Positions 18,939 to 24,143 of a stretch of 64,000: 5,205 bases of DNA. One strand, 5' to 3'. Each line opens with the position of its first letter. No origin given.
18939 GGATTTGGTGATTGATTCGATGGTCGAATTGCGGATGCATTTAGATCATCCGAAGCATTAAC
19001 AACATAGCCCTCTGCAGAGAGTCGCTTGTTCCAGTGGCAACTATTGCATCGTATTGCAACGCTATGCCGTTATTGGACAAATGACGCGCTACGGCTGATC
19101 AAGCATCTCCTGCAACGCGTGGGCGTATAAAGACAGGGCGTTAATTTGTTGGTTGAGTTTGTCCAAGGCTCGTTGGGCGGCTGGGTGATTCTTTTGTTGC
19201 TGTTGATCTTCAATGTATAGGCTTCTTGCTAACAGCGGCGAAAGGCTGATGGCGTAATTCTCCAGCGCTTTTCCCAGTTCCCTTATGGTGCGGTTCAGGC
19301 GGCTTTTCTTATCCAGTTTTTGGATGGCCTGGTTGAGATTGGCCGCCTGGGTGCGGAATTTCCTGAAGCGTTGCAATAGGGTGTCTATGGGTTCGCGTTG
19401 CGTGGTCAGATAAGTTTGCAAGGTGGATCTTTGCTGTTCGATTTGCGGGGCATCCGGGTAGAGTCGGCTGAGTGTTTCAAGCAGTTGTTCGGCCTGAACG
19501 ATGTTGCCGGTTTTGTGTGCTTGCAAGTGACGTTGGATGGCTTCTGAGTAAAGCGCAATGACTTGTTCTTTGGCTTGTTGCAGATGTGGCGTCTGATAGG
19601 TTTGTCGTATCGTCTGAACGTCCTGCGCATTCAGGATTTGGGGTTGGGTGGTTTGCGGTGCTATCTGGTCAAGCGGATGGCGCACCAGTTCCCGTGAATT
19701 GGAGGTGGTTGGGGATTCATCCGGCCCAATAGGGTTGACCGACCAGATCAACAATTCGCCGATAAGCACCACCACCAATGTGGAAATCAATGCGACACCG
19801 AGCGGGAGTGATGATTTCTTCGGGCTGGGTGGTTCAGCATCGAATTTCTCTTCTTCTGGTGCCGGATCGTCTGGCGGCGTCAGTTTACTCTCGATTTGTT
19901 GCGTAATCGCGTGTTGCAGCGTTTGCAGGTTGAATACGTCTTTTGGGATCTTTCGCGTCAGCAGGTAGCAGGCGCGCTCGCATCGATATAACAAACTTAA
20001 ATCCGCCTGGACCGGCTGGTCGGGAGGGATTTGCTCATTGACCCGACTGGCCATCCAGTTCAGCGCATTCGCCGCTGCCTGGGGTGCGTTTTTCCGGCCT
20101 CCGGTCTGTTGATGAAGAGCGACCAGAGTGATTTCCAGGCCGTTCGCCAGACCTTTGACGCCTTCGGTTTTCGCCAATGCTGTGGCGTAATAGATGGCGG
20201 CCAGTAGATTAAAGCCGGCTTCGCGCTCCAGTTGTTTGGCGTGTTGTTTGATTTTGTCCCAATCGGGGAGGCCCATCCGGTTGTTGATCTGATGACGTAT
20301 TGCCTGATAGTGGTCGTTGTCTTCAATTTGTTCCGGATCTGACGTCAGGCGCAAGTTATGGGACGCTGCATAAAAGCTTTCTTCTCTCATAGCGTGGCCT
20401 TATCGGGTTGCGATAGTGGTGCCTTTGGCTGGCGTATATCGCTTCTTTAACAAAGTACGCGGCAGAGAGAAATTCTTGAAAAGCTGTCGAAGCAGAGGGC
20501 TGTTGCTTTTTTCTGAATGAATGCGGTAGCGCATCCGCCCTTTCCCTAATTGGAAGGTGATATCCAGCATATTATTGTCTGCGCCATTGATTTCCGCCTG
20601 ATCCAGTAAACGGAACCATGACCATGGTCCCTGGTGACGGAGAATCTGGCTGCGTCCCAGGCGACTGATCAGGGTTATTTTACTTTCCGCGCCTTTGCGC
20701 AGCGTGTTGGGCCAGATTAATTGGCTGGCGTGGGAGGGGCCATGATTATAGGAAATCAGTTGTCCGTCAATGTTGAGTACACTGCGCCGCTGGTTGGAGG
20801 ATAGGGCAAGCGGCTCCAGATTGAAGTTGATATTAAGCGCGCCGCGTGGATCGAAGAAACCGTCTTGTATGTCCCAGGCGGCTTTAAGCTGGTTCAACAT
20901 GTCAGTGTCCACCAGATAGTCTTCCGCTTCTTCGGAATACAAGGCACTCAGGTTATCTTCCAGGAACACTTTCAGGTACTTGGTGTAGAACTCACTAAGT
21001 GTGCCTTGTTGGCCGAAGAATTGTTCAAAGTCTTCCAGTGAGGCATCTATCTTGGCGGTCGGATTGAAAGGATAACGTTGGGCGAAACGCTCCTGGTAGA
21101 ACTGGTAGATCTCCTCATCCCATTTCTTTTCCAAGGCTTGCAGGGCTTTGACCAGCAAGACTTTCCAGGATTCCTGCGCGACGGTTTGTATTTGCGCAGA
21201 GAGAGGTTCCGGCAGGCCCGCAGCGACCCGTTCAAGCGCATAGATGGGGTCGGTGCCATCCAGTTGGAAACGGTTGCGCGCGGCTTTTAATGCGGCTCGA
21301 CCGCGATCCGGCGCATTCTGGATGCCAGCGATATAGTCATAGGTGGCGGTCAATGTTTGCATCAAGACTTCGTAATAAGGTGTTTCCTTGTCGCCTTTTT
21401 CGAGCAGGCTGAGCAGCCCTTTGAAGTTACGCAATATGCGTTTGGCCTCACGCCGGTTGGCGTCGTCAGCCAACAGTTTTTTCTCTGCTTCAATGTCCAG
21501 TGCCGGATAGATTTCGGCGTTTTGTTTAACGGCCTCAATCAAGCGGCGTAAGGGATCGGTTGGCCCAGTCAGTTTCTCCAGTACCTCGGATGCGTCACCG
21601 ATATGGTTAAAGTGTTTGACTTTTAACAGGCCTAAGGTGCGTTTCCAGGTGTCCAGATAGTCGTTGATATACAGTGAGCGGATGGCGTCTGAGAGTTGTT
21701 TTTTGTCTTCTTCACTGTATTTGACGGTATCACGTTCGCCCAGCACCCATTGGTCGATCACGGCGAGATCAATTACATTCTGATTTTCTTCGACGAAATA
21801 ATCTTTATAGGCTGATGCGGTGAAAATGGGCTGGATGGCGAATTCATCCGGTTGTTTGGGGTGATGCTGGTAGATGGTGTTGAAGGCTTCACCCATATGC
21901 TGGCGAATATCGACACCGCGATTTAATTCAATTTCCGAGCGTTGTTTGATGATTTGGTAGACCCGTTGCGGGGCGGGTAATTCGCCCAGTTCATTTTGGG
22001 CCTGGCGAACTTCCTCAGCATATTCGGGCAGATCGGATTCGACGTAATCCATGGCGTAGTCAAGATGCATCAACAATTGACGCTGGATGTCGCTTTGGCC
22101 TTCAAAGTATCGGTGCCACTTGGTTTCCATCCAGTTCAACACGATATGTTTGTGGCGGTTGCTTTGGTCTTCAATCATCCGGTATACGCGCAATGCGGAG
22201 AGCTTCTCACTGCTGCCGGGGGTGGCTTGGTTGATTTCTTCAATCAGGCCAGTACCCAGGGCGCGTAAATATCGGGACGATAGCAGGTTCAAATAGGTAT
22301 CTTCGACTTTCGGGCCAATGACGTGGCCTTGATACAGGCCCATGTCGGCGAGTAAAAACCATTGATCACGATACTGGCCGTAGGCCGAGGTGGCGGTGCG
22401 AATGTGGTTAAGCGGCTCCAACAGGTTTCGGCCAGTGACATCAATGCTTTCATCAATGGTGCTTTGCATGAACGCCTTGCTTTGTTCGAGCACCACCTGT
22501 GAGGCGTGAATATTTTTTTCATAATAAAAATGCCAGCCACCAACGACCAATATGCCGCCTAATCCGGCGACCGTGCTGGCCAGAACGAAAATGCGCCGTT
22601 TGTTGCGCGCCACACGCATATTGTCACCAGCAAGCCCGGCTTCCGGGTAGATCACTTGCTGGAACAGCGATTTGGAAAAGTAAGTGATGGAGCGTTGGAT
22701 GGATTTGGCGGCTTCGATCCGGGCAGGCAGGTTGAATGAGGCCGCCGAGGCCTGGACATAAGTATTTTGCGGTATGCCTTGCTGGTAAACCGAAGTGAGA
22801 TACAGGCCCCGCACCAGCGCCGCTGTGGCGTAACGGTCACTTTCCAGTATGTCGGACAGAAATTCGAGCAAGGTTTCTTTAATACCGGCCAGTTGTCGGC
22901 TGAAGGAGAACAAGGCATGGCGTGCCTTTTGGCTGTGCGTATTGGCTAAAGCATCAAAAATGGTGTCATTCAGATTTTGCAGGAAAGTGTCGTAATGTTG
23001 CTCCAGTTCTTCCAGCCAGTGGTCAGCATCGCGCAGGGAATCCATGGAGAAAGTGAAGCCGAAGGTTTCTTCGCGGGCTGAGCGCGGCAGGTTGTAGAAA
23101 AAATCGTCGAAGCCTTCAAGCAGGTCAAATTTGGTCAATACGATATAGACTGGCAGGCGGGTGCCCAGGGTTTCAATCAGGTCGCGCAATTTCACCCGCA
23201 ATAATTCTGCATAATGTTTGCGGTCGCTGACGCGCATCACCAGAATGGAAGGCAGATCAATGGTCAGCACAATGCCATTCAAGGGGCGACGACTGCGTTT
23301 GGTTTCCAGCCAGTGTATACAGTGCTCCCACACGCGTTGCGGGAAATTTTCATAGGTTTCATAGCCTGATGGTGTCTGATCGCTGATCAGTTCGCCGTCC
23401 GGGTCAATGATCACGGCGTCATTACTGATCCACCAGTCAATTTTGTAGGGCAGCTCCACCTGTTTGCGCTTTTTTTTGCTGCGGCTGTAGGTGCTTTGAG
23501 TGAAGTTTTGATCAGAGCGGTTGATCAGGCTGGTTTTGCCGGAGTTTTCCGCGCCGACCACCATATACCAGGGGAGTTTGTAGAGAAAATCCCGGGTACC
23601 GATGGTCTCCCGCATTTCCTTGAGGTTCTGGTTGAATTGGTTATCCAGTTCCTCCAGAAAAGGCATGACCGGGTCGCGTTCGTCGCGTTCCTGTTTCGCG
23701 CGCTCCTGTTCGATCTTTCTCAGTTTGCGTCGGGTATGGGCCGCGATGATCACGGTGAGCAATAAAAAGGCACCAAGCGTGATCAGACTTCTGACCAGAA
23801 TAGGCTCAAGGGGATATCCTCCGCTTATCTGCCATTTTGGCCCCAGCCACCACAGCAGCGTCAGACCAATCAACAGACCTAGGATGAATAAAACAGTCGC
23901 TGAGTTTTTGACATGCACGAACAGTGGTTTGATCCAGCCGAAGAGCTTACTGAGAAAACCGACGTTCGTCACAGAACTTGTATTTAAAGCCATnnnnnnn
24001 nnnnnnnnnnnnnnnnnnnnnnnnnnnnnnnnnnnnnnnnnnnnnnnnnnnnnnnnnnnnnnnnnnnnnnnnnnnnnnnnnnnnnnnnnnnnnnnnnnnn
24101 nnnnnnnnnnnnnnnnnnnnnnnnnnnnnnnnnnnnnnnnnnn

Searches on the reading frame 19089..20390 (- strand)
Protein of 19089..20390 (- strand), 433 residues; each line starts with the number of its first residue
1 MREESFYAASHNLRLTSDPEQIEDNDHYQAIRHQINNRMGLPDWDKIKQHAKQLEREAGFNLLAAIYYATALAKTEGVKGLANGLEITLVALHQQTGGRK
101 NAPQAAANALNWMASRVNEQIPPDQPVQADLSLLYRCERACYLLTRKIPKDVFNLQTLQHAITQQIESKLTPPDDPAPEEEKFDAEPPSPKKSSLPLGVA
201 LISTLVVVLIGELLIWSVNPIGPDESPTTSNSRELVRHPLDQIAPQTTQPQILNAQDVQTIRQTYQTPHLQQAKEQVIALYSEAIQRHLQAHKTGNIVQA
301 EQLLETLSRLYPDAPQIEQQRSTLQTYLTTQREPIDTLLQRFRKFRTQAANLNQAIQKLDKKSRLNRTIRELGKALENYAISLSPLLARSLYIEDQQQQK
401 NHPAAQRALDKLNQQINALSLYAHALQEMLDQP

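Call 8: search_protein_families(library=pfam, proteins=[window:19089-20390:-], max_evalue=0.01)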
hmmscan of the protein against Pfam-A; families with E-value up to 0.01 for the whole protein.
window:19089-20390:- (433 aa): 1 family
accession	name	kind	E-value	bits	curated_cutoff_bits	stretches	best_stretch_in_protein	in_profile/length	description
PF06812.17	ImpA_N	-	1.1e-06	29.1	26.9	1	22-90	14-89/119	ImpA, N-terminal, type VI secretion system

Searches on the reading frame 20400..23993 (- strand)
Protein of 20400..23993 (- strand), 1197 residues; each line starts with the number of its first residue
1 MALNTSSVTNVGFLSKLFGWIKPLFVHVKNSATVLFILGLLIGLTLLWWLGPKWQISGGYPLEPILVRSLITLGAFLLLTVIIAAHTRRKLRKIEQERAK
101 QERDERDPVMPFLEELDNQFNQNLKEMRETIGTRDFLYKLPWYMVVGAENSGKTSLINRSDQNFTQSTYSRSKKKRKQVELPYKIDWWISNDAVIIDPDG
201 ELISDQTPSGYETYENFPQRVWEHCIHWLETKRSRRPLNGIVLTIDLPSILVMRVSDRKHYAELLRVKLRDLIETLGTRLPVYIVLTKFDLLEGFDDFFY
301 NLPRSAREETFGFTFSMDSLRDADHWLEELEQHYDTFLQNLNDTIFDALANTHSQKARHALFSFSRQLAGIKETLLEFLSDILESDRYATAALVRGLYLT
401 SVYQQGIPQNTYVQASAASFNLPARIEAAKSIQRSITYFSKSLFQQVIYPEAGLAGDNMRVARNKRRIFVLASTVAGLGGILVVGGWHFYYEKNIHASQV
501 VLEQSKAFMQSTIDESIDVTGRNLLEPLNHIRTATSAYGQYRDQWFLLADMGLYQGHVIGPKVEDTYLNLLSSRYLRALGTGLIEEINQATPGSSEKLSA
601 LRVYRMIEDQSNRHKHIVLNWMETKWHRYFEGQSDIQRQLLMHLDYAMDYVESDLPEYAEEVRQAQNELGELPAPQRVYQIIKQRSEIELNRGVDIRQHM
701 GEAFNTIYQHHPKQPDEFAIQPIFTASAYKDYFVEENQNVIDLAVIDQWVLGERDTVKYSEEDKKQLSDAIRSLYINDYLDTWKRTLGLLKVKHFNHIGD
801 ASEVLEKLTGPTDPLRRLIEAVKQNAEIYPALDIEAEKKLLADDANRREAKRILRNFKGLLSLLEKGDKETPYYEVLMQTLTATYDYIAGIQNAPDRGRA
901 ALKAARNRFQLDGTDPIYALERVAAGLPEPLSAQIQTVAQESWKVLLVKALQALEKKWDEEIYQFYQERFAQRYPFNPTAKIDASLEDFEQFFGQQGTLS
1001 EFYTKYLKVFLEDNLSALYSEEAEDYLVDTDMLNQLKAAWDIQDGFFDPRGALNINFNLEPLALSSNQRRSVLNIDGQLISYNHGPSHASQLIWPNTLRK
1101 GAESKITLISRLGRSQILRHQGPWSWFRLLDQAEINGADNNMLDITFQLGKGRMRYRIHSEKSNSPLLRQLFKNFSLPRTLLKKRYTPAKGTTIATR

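Call 8: search_protein_families(library=pfam, proteins=[window:20400-23993:-], max_evalue=0.01)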
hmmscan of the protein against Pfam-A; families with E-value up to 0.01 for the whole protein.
window:20400-23993:- (1197 aa): 4 families
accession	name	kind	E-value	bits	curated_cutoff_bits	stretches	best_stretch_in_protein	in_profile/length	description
PF14331.11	IcmF-related_N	-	2e-71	240.8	25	1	220-472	6-255/259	IcmF-related N-terminal domain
PF06761.17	IcmF-related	-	8.7e-69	232.7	27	1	525-826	1-307/308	Intracellular multiplication and human macrophage-killing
PF06744.18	IcmF_C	-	1.5e-27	96.3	26.7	1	1057-1161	1-105/106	Type VI secretion protein IcmF C2-like domain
PF21070.2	IcmF_helical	-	2.7e-07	31.2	24.1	1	951-1017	3-69/106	Type VI secretion protein IcmF helical domain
